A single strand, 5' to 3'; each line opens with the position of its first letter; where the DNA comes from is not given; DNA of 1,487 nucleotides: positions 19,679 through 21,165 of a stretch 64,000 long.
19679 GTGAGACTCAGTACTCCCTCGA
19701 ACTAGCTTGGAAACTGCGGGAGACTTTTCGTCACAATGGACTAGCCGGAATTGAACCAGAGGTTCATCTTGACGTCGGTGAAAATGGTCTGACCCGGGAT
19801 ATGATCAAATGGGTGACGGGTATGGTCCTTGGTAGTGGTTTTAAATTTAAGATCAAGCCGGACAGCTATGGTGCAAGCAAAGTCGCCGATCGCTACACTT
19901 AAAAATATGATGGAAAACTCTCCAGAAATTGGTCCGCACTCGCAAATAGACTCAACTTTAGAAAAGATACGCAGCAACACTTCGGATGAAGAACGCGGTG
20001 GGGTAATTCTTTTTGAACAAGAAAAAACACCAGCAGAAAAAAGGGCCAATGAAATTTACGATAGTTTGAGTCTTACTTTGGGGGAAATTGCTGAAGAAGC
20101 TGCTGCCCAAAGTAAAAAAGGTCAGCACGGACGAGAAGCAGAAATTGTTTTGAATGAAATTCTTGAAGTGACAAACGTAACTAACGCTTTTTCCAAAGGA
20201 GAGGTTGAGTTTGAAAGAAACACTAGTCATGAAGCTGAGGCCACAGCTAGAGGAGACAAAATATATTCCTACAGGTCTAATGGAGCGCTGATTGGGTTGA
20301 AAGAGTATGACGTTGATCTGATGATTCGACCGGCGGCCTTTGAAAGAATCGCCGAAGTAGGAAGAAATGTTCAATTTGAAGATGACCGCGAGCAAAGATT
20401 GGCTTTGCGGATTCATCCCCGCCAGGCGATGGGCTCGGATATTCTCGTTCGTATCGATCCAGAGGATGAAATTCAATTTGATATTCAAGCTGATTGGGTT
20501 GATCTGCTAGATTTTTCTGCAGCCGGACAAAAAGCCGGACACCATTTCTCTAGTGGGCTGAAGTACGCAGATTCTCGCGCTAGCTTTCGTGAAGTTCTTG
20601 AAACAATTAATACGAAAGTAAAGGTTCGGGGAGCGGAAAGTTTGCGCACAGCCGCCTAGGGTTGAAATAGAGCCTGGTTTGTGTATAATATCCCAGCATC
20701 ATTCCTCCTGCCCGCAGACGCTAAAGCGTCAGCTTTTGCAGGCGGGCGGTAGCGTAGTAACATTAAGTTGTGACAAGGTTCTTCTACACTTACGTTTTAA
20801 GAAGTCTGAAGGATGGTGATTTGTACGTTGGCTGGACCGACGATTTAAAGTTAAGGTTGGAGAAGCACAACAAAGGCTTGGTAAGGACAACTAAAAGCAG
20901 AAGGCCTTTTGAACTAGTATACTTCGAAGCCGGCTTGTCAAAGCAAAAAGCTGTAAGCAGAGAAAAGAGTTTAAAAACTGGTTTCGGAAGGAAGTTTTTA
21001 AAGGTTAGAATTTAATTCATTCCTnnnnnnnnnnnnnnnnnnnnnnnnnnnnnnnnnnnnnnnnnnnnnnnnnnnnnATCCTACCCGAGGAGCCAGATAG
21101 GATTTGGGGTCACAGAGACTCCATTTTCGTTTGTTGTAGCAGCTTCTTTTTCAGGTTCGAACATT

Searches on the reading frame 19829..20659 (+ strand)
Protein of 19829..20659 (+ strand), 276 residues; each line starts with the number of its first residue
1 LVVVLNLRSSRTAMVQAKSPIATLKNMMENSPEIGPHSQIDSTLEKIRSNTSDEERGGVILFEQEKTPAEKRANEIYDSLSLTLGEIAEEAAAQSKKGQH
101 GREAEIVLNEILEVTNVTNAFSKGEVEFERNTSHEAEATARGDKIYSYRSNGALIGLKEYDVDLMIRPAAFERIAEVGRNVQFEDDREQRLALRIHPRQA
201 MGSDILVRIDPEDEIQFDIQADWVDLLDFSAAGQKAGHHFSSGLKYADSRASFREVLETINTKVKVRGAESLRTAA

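Call 10: search_protein_families(library=pfam, proteins=[window:19829-20659:+], max_evalue=0.001)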
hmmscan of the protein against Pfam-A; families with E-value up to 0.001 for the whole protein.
window:19829-20659:+ (276 aa): 0 families

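Call 13: find_related_loci(query=window:19829-20659:+, collection=genome_contigs, flank=10000)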
Query window:19829-20659:+ (276 aa) in genome_contigs; peptide patterns used: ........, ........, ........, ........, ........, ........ (x = any residue, [..] = any of these).
135 stretches matched a pattern, but none encodes a relative of the query by tblastn (E <= 1e-3).
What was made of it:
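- Tried and rejected: Scanning genome_contigs with the 276-aa flank ORF found no relatives (call 13).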

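Call 77: search_protein_families(library=ncbifam, proteins=[window:19829-20659:+], max_evalue=0.001)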
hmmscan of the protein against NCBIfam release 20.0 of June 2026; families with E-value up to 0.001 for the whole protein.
window:19829-20659:+ (276 aa): 0 families

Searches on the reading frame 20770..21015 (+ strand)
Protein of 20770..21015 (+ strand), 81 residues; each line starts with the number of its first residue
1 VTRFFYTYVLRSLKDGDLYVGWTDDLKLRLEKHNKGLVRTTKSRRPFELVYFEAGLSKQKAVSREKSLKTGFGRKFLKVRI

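Call 10: search_protein_families(library=pfam, proteins=[window:20770-21015:+], max_evalue=0.001)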
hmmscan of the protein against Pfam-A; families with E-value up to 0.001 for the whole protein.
window:20770-21015:+ (81 aa): 1 family
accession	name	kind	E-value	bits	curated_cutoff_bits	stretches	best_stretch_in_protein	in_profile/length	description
PF01541.30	GIY-YIG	-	2.9e-14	53.5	22.6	1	5-72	2-72/78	GIY-YIG catalytic domain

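Call 26: find_encoding_contigs(protein=window:20770-21015:+, flank=10000, max_places=8)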
Protein window:20770-21015:+ (81 aa): no gene with exactly this product is on record in the collection.
